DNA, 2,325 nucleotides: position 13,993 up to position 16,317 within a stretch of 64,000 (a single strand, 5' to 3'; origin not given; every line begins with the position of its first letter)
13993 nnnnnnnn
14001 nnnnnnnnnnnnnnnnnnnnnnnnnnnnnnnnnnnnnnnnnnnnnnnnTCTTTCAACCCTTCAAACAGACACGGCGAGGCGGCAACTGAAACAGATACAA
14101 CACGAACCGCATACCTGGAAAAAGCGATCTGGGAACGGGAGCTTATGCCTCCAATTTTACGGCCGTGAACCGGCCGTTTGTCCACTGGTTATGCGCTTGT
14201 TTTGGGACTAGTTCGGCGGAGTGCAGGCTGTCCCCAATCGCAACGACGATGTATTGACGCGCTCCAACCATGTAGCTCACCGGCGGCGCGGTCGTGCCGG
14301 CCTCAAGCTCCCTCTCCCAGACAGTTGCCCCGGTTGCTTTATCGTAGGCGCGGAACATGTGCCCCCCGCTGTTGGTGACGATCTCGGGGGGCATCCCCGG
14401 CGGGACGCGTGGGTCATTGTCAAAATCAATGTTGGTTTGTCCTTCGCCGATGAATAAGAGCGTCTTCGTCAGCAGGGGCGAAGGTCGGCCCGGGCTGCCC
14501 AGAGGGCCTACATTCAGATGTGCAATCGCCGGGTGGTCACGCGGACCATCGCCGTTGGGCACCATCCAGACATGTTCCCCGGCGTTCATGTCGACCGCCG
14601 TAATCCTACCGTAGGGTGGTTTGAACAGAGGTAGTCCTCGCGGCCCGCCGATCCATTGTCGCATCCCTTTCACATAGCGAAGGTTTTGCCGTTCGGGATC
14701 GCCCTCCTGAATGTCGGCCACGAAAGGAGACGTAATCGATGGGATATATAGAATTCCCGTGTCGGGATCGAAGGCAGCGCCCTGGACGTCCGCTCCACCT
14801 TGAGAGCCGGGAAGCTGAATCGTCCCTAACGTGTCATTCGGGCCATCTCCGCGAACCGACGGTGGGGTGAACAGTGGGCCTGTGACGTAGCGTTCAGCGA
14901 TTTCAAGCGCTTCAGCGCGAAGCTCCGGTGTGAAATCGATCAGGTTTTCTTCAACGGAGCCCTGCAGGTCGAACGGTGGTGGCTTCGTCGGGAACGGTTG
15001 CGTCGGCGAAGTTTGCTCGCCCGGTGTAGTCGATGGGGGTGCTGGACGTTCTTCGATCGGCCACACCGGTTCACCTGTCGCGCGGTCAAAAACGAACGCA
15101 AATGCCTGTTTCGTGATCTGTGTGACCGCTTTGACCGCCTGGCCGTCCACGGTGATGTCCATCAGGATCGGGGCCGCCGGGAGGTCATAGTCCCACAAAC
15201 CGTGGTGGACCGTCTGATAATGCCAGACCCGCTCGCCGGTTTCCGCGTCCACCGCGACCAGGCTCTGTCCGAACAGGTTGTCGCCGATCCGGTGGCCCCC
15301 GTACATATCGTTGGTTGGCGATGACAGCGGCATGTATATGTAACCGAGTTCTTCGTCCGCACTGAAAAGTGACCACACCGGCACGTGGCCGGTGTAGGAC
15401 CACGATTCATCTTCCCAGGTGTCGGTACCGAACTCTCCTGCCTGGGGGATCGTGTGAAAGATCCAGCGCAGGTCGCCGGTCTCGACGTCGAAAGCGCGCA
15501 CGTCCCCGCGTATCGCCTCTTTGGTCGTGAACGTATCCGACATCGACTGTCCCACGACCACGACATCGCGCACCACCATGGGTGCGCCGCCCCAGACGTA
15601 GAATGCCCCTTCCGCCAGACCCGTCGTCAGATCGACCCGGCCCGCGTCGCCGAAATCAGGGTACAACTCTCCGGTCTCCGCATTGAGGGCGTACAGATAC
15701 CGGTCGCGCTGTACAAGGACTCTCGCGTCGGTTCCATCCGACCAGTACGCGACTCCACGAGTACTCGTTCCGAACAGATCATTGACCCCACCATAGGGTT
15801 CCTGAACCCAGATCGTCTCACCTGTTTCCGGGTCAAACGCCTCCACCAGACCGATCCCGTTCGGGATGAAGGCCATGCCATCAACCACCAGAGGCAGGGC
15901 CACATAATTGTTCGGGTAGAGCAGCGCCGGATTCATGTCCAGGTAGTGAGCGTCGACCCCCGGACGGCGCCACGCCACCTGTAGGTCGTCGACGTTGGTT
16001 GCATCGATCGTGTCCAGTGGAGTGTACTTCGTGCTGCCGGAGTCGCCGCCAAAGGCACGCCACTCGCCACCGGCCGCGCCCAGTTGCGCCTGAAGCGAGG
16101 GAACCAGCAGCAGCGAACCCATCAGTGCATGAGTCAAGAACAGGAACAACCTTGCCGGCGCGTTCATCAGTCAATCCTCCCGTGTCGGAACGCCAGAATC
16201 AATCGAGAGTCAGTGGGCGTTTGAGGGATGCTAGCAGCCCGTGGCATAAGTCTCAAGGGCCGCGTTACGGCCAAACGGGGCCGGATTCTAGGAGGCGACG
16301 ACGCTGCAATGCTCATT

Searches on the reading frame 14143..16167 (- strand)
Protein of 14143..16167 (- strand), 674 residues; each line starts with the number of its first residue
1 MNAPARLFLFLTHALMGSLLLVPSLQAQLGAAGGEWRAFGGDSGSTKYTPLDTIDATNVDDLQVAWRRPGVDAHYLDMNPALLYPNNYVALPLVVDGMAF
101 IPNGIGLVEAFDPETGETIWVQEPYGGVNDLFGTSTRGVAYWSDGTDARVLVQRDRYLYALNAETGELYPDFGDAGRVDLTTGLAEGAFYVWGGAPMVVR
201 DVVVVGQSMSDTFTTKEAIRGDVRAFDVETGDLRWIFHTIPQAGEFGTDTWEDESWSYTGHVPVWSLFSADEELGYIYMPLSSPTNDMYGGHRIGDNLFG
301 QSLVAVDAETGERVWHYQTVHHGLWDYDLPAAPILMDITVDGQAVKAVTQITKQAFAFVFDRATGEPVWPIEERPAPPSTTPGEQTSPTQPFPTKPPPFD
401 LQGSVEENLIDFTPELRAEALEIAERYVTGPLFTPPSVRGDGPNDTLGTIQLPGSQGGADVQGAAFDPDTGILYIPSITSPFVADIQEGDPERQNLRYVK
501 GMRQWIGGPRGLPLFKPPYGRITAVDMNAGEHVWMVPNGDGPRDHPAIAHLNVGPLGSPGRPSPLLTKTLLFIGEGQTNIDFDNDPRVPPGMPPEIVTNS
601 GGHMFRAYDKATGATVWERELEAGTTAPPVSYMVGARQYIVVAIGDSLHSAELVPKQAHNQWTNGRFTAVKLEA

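Call 6: search_protein_families(library=pfam, proteins=[window:14143-16167:-])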
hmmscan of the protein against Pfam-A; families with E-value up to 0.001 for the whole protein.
window:14143-16167:- (674 aa): 2 families
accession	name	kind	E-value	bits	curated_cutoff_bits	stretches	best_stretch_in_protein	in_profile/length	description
PF01011.28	PQQ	-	1.6e-174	582.4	26.7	2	36-577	1-556/595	Glucose/ethanol/alcohol dehydrogenase, beta-propeller domain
PF13360.13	PQQ_2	-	2.7e-17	63.6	27.6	0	106-168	3-55/233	Outer membrane protein assembly factor BamB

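Call 12: find_encoding_contigs(protein=window:14143-16167:-, flank=6000, max_places=10)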
Protein window:14143-16167:- (674 aa): no gene with exactly this product is on record in the collection.

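Call 17: find_homologous_proteins(query=window:14143-16167:-, max_evalue=1e-50)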
Query window:14143-16167:- (674 aa): 8000 proteins with E <= 1e-50 among 8000 candidates; the best 120 are listed.
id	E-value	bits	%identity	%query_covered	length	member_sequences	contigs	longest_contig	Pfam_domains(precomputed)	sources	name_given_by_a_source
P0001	0.0e+0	1572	100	100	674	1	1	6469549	PF01011.29,PF13360.14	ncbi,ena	-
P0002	0.0e+0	1205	80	96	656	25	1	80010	PF01011.29,PF13360.14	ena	-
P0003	0.0e+0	1185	79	97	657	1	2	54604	PF01011.29,PF13360.14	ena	-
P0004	0.0e+0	1157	77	96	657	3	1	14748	PF01011.29,PF13360.14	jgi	-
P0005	0.0e+0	1154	75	96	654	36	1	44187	PF01011.29,PF13360.14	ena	-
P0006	0.0e+0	1148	76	95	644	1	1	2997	PF01011.29,PF13360.14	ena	-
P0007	0.0e+0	1123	75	94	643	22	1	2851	PF01011.29,PF13360.14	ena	-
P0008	0.0e+0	1099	74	94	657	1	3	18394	PF01011.29,PF13360.14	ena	-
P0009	0.0e+0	1097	74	95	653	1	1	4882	PF01011.29,PF13360.14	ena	-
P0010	0.0e+0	1096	74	96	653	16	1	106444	PF01011.29,PF13360.14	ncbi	-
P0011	0.0e+0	1096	76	92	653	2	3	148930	PF01011.29,PF13360.14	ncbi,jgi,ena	-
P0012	0.0e+0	1095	73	95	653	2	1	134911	PF01011.29,PF13360.14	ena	-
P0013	0.0e+0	1095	75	93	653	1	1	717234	PF01011.29,PF13360.14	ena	-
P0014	0.0e+0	1094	73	95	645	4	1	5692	PF01011.29,PF13360.14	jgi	-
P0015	0.0e+0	1094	73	95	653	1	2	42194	PF01011.29,PF13360.14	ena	-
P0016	0.0e+0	1094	75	92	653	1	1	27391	PF01011.29,PF13360.14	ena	-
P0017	0.0e+0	1093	73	95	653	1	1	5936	PF01011.29,PF13360.14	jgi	-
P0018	0.0e+0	1093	73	95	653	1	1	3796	PF01011.29,PF13360.14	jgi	-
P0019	0.0e+0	1092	74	94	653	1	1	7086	PF01011.29,PF13360.14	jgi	jgi:glucose dehydrogenase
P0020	0.0e+0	1092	73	95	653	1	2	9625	PF01011.29,PF13360.14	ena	-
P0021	0.0e+0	1092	75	92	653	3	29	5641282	PF01011.29,PF13360.14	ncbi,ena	-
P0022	0.0e+0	1091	75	92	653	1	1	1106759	PF01011.29,PF13360.14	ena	-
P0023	0.0e+0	1091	73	95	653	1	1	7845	PF01011.29,PF13360.14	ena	-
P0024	0.0e+0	1090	74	95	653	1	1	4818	PF01011.29,PF13360.14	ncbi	-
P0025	0.0e+0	1088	75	92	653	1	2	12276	PF01011.29,PF13360.14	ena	-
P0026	0.0e+0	1084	73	95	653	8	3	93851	PF01011.29,PF13360.14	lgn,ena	-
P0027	0.0e+0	1082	73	93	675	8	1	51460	PF01011.29,PF13360.14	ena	-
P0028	0.0e+0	1081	74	94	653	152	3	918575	PF01011.29,PF13360.14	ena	-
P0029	0.0e+0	1080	71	97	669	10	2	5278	PF01011.29,PF13360.14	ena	-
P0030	0.0e+0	1080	73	94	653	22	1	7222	PF01011.29,PF13360.14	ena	-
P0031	0.0e+0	1077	73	94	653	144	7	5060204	PF01011.29,PF13360.14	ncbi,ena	-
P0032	0.0e+0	1076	71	97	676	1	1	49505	PF01011.29,PF13360.14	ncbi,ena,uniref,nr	ncbi:MAG: pyrroloquinoline quinone-dependent dehydrogenase [SAR86 cluster bacterium]|uniref:Pyrroloq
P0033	0.0e+0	1076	71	96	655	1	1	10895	PF01011.29,PF13360.14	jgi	jgi:quinoprotein glucose dehydrogenase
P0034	0.0e+0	1075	71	95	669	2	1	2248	PF01011.29,PF13360.14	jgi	jgi:quinoprotein glucose dehydrogenase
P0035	0.0e+0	1075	71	96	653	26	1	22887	PF01011.29,PF13360.14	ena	-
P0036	0.0e+0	1075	71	95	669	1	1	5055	PF01011.29,PF13360.14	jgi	jgi:quinoprotein glucose dehydrogenase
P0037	0.0e+0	1074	73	93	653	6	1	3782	PF01011.29,PF13360.14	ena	-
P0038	0.0e+0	1074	74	92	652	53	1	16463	PF01011.29,PF13360.14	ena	-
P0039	0.0e+0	1074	70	97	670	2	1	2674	PF01011.29,PF13360.14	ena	-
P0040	0.0e+0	1072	71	97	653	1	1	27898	PF01011.29,PF13360.14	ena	-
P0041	0.0e+0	1070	70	97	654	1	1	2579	PF01011.29,PF13360.14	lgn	-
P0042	0.0e+0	1070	74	91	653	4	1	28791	PF01011.29,PF13360.14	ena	-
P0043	0.0e+0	1067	71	96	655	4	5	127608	PF01011.29,PF13360.14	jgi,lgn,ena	-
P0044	0.0e+0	1064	72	96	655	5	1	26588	PF01011.29,PF13360.14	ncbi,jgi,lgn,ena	-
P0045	0.0e+0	1057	70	94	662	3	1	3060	PF01011.29,PF13360.14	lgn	-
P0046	0.0e+0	1055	71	94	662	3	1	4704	PF01011.29,PF13360.14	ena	-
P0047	0.0e+0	1055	69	97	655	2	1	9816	PF01011.29,PF13360.14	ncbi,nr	ncbi:MAG: PQQ-binding-like beta-propeller repeat protein [Gammaproteobacteria bacterium]|nr:PQQ-bind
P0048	0.0e+0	1052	71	94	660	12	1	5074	PF01011.29,PF13360.14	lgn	-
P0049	0.0e+0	1051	70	96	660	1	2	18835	PF01011.29,PF13360.14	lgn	-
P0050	0.0e+0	1051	73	93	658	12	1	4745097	PF01011.29,PF13360.14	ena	-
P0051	0.0e+0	1049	71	95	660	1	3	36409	PF01011.29,PF13360.14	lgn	-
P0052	0.0e+0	1047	72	94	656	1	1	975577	PF01011.29,PF13360.14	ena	-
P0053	0.0e+0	1047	70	96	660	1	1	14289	PF01011.29,PF13360.14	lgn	-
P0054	0.0e+0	1046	69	97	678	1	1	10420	PF01011.29,PF13360.14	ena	-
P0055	0.0e+0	1046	72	93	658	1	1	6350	PF01011.29,PF13360.14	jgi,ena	-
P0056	0.0e+0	1045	72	93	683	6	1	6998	PF01011.29,PF13360.14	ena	-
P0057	0.0e+0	1045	71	94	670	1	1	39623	PF01011.29,PF13360.14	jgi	-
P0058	0.0e+0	1045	71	94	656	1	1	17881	PF01011.29,PF13360.14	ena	-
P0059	0.0e+0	1044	73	92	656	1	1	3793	PF01011.29,PF13360.14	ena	-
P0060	0.0e+0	1044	73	92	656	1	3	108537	PF01011.29,PF13360.14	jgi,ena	-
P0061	0.0e+0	1044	73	92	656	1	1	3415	PF01011.29,PF13360.14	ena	-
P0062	0.0e+0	1044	70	96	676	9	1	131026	PF01011.29,PF13360.14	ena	-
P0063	0.0e+0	1044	72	93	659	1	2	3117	PF01011.29,PF13360.14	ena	-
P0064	0.0e+0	1043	68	96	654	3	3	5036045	PF01011.29,PF13360.14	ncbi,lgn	ncbi:MAG: PQQ-binding-like beta-propeller repeat protein [Gammaproteobacteria bacterium]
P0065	0.0e+0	1043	71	94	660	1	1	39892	PF01011.29,PF13360.14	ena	-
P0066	0.0e+0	1041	69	97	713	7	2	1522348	PF01011.29,PF13360.14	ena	-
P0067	0.0e+0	1041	73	95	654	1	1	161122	PF01011.29,PF13360.14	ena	-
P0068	0.0e+0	1041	70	97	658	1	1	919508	PF01011.29,PF13360.14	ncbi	-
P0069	0.0e+0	1041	70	95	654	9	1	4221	PF01011.29,PF13360.14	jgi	-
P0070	0.0e+0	1040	69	95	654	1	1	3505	PF01011.29,PF13360.14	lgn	-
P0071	0.0e+0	1040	71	93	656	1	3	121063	PF01011.29,PF13360.14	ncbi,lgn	ncbi:MAG: PQQ-binding-like beta-propeller repeat protein [Pseudohongiellaceae bacterium]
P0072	0.0e+0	1040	70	94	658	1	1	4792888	PF01011.29,PF13360.14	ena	-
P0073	0.0e+0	1039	70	95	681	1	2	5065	PF01011.29,PF13360.14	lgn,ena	-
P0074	0.0e+0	1037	70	95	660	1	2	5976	PF01011.29,PF13360.14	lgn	-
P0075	0.0e+0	1037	71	94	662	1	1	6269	PF01011.29,PF13360.14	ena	-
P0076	0.0e+0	1037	71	94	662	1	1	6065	PF01011.29,PF13360.14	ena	-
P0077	0.0e+0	1036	71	95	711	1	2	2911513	PF01011.29,PF13360.14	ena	-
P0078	0.0e+0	1036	69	95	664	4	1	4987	PF01011.29,PF13360.14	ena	-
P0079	0.0e+0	1036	70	95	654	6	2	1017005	PF01011.29,PF13360.14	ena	-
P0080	0.0e+0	1036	71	95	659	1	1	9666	PF01011.29,PF13360.14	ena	-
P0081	0.0e+0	1036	70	95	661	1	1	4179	PF01011.29,PF13360.14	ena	-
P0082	0.0e+0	1036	71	96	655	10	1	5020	PF01011.29,PF13360.14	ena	-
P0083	0.0e+0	1035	69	96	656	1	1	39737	PF01011.29,PF13360.14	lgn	-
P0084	0.0e+0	1035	71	94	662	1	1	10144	PF01011.29,PF13360.14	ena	-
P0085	0.0e+0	1035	71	94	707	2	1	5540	PF01011.29,PF13360.14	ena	-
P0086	0.0e+0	1035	71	94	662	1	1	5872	PF01011.29,PF13360.14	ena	-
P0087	0.0e+0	1034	71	93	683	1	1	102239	PF01011.29,PF13360.14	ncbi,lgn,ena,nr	ncbi:MAG: PQQ-binding-like beta-propeller repeat protein [Proteobacteria bacterium]|nr:PQQ-binding-l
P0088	0.0e+0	1034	71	94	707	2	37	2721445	PF01011.29,PF13360.14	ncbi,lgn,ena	-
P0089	0.0e+0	1034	73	92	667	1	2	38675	PF01011.29,PF13360.14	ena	-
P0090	0.0e+0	1034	72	93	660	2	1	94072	PF01011.29,PF13360.14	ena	-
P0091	0.0e+0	1033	70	95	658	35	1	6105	PF01011.29,PF13360.14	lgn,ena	-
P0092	0.0e+0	1033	71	93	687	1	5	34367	PF01011.29,PF13360.14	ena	-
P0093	0.0e+0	1033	72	95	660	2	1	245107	PF01011.29,PF13360.14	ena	-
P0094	0.0e+0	1032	70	95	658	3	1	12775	PF01011.29,PF13360.14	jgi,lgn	-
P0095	0.0e+0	1032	71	93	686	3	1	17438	PF01011.29,PF13360.14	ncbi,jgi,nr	ncbi:MAG: PQQ-binding-like beta-propeller repeat protein [Gammaproteobacteria bacterium]|jgi:quinopr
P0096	0.0e+0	1032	69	96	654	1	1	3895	PF01011.29,PF13360.14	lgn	-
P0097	0.0e+0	1032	70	95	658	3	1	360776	PF01011.29,PF13360.14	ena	-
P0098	0.0e+0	1031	69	96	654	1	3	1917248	PF01011.29,PF13360.14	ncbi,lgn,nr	ncbi:MAG: PQQ-binding-like beta-propeller repeat protein [Gammaproteobacteria bacterium]|nr:PQQ-bind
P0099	0.0e+0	1031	71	93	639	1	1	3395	PF01011.29,PF13360.14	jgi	jgi:quinoprotein glucose dehydrogenase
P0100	0.0e+0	1031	71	95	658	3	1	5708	PF01011.29,PF13360.14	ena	-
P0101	0.0e+0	1030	71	94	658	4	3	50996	PF01011.29,PF13360.14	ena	-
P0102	0.0e+0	1030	70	95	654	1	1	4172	PF01011.29,PF13360.14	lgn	-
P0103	0.0e+0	1029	70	97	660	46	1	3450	PF01011.29,PF13360.14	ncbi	-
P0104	0.0e+0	1029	70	95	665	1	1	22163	PF01011.29,PF13360.14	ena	-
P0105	0.0e+0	1029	70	94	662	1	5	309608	PF01011.29,PF13360.14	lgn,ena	-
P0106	0.0e+0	1028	69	96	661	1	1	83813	PF01011.29,PF13360.14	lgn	-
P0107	0.0e+0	1028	70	94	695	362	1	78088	PF01011.29,PF13360.14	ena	-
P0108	0.0e+0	1028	68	97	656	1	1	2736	PF01011.29,PF13360.14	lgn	-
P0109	0.0e+0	1028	72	92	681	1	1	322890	PF01011.29,PF13360.14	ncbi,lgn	-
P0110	0.0e+0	1028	70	93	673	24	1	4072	PF01011.29,PF13360.14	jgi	jgi:quinoprotein glucose dehydrogenase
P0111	0.0e+0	1028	71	93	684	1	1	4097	PF01011.29,PF13360.14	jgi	-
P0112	0.0e+0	1027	71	94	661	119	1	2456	PF01011.29,PF13360.14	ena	-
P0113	0.0e+0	1027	71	93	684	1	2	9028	PF01011.29,PF13360.14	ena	-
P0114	0.0e+0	1027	69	95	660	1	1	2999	PF01011.29,PF13360.14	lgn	-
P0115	0.0e+0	1027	71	93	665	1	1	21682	PF01011.29,PF13360.14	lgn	-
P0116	0.0e+0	1026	71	93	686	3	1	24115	PF01011.29,PF13360.14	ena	-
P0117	0.0e+0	1026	70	94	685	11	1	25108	PF01011.29,PF13360.14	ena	-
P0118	0.0e+0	1026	71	93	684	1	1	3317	PF01011.29,PF13360.14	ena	-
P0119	0.0e+0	1026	72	91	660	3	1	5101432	PF01011.29,PF13360.14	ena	-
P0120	0.0e+0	1026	70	95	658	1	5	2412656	PF01011.29,PF13360.14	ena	-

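Call 18: find_encoding_contigs(protein=P0001, flank=10000, max_places=6)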
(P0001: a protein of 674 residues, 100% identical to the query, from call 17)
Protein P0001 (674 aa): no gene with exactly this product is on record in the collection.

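Call 19: list_cluster_members(proteins=[P0001, P0002, P0003])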
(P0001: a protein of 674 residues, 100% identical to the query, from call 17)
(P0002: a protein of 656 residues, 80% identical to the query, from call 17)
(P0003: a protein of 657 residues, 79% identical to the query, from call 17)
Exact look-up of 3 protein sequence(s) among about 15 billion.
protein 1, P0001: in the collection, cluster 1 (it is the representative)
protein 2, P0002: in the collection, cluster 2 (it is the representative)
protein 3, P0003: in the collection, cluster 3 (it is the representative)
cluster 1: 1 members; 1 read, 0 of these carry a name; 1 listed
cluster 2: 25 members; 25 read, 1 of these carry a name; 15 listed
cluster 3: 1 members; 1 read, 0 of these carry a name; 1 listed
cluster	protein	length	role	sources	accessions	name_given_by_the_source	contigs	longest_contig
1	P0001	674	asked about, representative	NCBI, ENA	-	-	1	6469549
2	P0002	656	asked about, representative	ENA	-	-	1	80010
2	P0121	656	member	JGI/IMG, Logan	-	quinoprotein glucose dehydrogenase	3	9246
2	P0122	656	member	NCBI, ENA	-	-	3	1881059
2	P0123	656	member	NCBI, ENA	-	-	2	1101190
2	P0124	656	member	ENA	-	-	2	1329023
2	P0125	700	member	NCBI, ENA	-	-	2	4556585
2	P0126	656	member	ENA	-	-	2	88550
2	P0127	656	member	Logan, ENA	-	-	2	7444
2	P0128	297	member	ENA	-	-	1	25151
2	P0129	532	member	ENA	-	-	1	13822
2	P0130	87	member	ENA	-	-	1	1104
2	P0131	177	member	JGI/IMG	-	-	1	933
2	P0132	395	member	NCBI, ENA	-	-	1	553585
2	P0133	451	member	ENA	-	-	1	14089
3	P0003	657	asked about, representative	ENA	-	-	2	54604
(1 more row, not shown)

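Call 20: find_encoding_contigs(protein=P0002, flank=6000, max_places=4)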
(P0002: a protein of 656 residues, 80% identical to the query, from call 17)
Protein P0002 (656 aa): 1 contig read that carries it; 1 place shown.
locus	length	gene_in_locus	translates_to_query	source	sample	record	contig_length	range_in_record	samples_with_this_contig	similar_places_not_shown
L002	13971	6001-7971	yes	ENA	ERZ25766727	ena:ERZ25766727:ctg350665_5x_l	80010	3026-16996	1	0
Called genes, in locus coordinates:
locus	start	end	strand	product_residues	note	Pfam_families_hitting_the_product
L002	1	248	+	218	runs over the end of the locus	-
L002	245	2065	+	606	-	-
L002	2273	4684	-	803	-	PF00501:AMP-binding, PF13193:AMP-binding_C, PF00550:PP-binding, PF14602:Hexapep_2 (faint), PF00132:Hexapep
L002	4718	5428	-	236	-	PF01135:PCMT, PF13489:Methyltransf_23 (weak), PF13847:Methyltransf_31, PF08241:Methyltransf_11, PF08242:Methyltransf_12, PF13649:Methyltransf_25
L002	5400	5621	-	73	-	-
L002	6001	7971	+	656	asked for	PF01011:PQQ, PF13360:PQQ_2 (faint)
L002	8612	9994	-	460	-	PF05935:Arylsulfotrans, PF14269:Arylsulfotran_2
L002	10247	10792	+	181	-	-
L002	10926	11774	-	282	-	-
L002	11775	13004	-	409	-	PF08450:SGL (faint), PF01436:NHL (faint), PF10282:Lactonase (weak)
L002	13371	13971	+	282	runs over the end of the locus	-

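Call 21: find_encoding_contigs(protein=P0003, flank=6000, max_places=4)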
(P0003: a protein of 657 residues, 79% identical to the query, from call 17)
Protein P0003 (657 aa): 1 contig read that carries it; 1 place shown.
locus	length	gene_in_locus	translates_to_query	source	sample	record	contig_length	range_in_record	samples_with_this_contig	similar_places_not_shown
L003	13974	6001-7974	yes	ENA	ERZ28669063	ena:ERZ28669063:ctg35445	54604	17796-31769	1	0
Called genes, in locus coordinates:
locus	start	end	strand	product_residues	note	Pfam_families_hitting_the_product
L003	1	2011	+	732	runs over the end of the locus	PF19313:DUF5916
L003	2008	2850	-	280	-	-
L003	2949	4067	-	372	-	PF19649:DUF6152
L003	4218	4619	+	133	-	-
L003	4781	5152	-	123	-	PF19649:DUF6152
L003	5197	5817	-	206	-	-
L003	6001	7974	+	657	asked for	PF01011:PQQ, PF13360:PQQ_2 (weak)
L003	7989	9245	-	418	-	PF24684:Vgb_lyase (faint), PF01436:NHL (faint)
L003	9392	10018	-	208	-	-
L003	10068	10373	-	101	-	-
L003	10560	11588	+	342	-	PF08450:SGL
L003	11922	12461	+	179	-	PF05685:Uma2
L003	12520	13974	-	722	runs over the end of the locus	PF13620:CarboxypepD_reg (faint)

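Call 81: list_cluster_members(proteins=[P0279, P0021, P0031, P0137, P0141, P0125])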
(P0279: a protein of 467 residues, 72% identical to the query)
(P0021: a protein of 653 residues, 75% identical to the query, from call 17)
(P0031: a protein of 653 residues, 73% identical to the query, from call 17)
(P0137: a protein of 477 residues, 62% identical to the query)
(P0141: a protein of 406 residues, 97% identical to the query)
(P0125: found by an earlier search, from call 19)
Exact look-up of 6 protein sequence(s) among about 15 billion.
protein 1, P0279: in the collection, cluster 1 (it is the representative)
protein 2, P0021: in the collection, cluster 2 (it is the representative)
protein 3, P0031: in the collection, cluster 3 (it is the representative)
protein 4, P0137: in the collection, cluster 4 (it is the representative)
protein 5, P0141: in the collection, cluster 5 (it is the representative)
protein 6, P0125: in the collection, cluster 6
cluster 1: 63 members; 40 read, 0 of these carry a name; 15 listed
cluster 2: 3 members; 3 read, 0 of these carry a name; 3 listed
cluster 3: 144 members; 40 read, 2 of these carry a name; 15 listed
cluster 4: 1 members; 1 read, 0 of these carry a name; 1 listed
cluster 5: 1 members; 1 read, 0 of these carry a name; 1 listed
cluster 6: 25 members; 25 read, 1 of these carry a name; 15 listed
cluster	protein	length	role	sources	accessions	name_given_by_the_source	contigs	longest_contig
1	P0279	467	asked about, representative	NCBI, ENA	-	-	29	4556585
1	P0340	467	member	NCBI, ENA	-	-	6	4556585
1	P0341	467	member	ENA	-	-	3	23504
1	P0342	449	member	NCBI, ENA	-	-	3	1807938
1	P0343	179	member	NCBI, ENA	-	-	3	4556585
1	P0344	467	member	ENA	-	-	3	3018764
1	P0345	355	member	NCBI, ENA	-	-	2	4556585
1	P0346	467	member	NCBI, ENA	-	-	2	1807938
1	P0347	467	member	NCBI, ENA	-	-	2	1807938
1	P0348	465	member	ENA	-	-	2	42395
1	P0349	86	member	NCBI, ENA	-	-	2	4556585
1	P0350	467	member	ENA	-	-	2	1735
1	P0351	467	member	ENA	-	-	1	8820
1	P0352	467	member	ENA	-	-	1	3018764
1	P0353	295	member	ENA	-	-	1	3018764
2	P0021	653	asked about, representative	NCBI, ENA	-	-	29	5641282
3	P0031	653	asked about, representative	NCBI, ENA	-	-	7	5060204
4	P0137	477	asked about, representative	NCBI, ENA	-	-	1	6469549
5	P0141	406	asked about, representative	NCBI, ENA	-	-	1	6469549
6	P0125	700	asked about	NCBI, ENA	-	-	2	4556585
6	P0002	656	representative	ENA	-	-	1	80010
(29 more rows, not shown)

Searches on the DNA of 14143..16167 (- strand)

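Call 84: search_rna_families(sources=[L002, L004, L010, L012, L013], threshold=evalue, max_evalue=1)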
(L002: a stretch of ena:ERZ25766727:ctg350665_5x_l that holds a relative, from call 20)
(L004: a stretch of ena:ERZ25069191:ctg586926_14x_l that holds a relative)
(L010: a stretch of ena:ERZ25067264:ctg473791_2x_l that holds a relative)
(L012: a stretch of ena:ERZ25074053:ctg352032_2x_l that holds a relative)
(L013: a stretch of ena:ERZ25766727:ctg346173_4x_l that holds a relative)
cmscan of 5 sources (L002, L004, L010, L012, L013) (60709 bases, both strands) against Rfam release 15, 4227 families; matches with E-value up to 1: 0.
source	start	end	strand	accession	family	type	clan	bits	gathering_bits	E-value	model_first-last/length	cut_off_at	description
